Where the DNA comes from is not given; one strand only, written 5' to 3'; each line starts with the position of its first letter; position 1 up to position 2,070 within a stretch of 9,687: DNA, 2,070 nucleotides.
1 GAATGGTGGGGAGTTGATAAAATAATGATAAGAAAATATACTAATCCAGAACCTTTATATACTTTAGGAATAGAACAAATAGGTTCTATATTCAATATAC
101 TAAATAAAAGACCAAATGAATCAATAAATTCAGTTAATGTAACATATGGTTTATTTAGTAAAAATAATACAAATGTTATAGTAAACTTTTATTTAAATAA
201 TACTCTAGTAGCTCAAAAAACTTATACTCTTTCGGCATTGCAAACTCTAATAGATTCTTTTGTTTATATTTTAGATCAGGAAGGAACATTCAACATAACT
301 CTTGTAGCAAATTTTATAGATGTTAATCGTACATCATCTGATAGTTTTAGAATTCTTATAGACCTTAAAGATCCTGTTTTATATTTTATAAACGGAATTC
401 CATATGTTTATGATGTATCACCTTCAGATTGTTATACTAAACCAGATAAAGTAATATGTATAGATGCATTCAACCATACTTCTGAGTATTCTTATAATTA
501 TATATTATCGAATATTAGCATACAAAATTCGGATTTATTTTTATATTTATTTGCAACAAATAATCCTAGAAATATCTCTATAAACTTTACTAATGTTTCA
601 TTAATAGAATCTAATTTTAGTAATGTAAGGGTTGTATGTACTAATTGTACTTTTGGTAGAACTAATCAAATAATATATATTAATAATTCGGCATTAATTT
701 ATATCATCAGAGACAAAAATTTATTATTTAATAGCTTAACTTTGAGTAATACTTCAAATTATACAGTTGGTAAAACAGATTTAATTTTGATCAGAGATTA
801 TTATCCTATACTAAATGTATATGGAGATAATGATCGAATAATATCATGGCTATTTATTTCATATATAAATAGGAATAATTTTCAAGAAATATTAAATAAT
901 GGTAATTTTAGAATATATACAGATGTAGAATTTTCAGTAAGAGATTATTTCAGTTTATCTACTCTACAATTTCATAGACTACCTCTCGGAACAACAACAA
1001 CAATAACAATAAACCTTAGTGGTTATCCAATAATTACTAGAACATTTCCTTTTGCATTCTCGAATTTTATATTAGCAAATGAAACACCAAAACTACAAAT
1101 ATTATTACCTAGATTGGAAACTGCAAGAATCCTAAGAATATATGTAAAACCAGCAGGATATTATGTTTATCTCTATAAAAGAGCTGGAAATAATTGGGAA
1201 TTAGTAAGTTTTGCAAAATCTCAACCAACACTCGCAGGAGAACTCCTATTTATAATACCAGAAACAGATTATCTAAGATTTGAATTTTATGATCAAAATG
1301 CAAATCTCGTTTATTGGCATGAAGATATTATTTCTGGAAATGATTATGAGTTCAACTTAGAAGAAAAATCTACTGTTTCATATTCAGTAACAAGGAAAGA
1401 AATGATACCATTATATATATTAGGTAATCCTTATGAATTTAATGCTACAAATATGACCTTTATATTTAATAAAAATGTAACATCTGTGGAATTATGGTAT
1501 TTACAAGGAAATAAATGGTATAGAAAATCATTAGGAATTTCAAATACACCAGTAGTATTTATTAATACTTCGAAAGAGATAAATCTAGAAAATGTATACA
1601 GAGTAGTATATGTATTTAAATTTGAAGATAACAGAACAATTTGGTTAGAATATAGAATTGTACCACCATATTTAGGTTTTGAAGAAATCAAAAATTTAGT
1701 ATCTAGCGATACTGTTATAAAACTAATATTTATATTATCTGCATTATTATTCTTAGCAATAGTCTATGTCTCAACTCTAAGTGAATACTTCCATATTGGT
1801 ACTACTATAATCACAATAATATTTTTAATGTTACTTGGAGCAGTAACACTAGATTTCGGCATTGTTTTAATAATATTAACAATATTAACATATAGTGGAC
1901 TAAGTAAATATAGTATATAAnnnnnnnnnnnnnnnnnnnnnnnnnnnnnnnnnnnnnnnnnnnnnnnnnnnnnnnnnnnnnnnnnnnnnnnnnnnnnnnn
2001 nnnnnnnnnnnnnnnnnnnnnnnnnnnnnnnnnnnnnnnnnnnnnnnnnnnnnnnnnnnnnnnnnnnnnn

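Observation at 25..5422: Seven-gene coupled operon: anchored glycoprotein, membrane proteins and a terminal P-loop NTPase (envelope or morphogenesis-like module)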

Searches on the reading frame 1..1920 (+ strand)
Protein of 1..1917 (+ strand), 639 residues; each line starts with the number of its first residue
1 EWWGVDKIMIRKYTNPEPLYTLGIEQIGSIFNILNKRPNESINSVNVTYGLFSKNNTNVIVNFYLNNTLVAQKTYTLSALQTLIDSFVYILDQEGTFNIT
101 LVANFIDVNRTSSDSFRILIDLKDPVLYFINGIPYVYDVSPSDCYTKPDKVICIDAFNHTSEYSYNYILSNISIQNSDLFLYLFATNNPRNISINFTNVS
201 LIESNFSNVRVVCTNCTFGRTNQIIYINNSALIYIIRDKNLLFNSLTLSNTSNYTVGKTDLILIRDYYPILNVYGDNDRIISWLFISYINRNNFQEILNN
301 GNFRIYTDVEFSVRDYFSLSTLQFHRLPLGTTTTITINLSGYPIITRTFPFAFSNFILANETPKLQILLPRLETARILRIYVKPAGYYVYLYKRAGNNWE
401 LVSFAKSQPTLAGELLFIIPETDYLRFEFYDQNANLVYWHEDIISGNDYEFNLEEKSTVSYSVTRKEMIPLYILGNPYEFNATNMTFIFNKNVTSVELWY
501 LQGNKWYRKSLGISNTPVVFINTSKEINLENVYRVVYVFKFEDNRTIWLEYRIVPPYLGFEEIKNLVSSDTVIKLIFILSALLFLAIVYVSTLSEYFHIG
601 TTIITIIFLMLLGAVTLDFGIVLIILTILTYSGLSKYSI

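Call 3: search_protein_families(library=pfam, proteins=[window:25-1920:+], max_evalue=1)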
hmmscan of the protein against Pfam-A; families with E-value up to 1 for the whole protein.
window:25-1920:+ (631 aa): 0 families

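Call 4: search_protein_families(library=phrogs, proteins=[window:25-1920:+], max_evalue=1)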
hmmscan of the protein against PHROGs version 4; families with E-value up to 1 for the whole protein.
window:25-1920:+ (631 aa): 1 family
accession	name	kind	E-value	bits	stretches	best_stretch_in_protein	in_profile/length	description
phrog_4134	-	unknown function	0.12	13.3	1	119-156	21-55/90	-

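Call 36: find_homologous_proteins(query=window:1-1917:+, max_evalue=0.01)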
Query window:1-1917:+ (639 aa): 1 proteins with E <= 0.01 among 8000 candidates.
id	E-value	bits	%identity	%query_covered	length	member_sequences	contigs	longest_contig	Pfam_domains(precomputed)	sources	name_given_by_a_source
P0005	2.5e-174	600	46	99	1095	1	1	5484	PF10102.15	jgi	-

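Call 37: find_encoding_contigs(protein=P0005, flank=10000, max_places=4)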
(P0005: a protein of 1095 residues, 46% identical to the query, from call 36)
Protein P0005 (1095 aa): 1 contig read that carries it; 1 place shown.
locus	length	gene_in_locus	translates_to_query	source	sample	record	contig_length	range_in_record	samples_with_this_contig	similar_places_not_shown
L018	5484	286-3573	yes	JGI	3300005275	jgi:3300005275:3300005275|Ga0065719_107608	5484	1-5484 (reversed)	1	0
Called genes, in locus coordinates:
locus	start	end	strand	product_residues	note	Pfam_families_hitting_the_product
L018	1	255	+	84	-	?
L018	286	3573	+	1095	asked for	PF10102:DUF2341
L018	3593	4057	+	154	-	-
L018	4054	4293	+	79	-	-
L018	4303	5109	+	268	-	-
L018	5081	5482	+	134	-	?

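Call 38: search_protein_families(library=pfam, proteins=[P0005], max_evalue=0.1)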
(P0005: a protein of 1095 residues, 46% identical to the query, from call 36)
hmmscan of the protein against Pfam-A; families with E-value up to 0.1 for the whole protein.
P0005 (1095 aa): 1 family
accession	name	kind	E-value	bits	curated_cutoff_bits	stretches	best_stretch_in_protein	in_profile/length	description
PF10102.14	DUF2341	-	2e-23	83.1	23.4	1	237-297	23-83/84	Domain of unknown function (DUF2341)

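Call 57: search_dna_similar(query=P0005, collection=phages, mode=protein, max_evalue=1)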
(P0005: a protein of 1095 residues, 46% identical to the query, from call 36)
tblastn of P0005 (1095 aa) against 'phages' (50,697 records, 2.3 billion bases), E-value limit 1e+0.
Records with a match: 6; places in all: 6; records where one place covers at least 80% of the query: 0.
Best place of each record, by identity: <60% 6.
By first word of the organism name: Sulfolobales 2; Sulfolobus 2; Los 1; Caudoviricetes 1.
By host as written in the record: Sulfolobales 2; Sulfolobus islandicus 2; - 1; Methanomicrobiales 1.
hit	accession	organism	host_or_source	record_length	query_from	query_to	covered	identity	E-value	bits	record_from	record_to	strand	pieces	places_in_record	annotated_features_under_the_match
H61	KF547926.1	Los Azufres archaeal virus 1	hot springs at Los Azufres National Park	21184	245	408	15%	29.7%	2e-2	45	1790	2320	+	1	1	orf04: putative structural protein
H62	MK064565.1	Sulfolobales Beppu rod-shaped virus 1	Sulfolobales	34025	232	345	10%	33.1%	2e-4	52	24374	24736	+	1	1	hypothetical protein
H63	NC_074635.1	Sulfolobales Beppu rod-shaped virus 1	Sulfolobales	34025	232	345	10%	33.1%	2e-4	52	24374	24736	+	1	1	hypothetical protein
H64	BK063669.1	Caudoviricetes sp. vir524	Methanomicrobiales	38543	242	346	10%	33.6%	1e+0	40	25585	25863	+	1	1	hypothetical protein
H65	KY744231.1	Sulfolobus islandicus rod-shaped virus 4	Sulfolobus islandicus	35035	242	311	6%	36.5%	1e-2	46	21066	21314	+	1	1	hypothetical protein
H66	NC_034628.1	Sulfolobus islandicus rod-shaped virus 4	Sulfolobus islandicus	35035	242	311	6%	36.5%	1e-2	46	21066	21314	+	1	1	hypothetical protein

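Call 58: get_annotated_region(hit=H63, flank=4000)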
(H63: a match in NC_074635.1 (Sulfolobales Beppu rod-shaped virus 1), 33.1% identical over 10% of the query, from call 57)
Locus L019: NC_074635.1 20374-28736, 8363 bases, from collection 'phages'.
description: Sulfolobales Beppu rod-shaped virus 1 clone D, complete genome.
organism: Sulfolobales Beppu rod-shaped virus 1 (NCBI taxid 2493121)
taxonomy: Viruses; Adnaviria; Zilligvirae; Taleaviricota; Tokiviricetes; Ligamenvirales; Rudiviridae; Japarudivirus; Japarudivirus SBRV1
host: Sulfolobales; source: hot, acidic spring; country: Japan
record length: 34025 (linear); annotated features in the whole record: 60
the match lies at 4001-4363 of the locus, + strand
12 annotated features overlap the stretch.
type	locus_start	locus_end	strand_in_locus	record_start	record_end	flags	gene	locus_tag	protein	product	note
CDS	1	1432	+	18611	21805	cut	-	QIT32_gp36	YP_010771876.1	hypothetical protein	ORF36-1064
CDS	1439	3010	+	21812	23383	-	-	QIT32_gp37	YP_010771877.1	hypothetical protein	ORF37-523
CDS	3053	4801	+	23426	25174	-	-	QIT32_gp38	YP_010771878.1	hypothetical protein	ORF38-582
CDS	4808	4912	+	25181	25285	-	-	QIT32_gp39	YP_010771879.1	hypothetical protein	ORF39-34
CDS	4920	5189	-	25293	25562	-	-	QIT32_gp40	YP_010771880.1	hypothetical protein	ORF40-89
CDS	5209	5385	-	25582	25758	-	-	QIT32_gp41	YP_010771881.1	ribbon-helix-helix domain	ORF41-58a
CDS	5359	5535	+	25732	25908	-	-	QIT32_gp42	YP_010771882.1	hypothetical protein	ORF42-58b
CDS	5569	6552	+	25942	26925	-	-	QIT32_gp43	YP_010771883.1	hypothetical protein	ORF43-327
CDS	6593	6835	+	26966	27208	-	-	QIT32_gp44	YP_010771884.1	hypothetical protein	ORF44-80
CDS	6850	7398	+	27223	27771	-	-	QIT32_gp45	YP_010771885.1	putative methyltransferase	ORF45-182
CDS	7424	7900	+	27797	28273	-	-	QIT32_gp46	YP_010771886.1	putative methyltransferase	ORF46-158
CDS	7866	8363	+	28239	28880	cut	-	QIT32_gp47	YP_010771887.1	hypothetical protein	ORF47-213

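Call 59: get_annotated_region(hit=H61, flank=6000)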
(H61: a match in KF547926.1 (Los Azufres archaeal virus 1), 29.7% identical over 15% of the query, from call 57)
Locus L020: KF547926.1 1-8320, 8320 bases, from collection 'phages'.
description: Los Azufres archaeal virus 1, partial sequence.
organism: Los Azufres archaeal virus 1 (NCBI taxid 1425358)
taxonomy: Viruses
host: -; source: hot springs at Los Azufres National Park; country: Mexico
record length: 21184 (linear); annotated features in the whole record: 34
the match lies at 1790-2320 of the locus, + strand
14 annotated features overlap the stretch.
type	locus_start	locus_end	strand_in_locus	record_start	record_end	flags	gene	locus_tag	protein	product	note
CDS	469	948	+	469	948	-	orf01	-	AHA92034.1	hypothetical protein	-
CDS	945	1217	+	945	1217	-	orf02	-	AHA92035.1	hypothetical protein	-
CDS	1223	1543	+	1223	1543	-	orf03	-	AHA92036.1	hypothetical protein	-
CDS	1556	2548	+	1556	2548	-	orf04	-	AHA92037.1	putative structural protein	similar to rudiviral protein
CDS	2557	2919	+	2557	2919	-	orf05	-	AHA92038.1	hypothetical protein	-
CDS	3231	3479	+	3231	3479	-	orf06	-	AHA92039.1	hypothetical protein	-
CDS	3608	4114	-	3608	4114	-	orf07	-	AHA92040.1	hypothetical protein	-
CDS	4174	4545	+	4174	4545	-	orf08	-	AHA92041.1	hypothetical protein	-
CDS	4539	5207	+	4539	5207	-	orf09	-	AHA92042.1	hypothetical protein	-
CDS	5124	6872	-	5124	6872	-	orf10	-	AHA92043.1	putative helicase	similar to ORF602 from Acidianus filamentous virus 9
CDS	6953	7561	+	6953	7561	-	orf11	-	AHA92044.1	hypothetical protein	-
CDS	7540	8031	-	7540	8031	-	orf12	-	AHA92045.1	hypothetical protein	-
CDS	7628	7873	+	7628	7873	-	orf13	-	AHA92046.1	hypothetical protein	-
CDS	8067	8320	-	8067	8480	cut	orf14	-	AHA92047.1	hypothetical protein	-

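Call 90: search_protein_families(library=ncbifam, proteins=[P0005], max_evalue=0.1)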
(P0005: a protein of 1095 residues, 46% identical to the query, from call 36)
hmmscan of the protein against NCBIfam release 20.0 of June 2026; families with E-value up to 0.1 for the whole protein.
P0005 (1095 aa): 0 families

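Call 106: search_solved_structures(query=P0005, max_evalue=1)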
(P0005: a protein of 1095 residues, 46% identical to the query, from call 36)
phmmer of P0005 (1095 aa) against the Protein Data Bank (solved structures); distinct sequences matched with E-value up to 1: 1.
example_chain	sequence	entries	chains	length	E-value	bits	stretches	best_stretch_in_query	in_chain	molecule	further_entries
4cnc_A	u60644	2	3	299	0.7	11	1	567-624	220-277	TROPHOBLAST GLYCOPROTEIN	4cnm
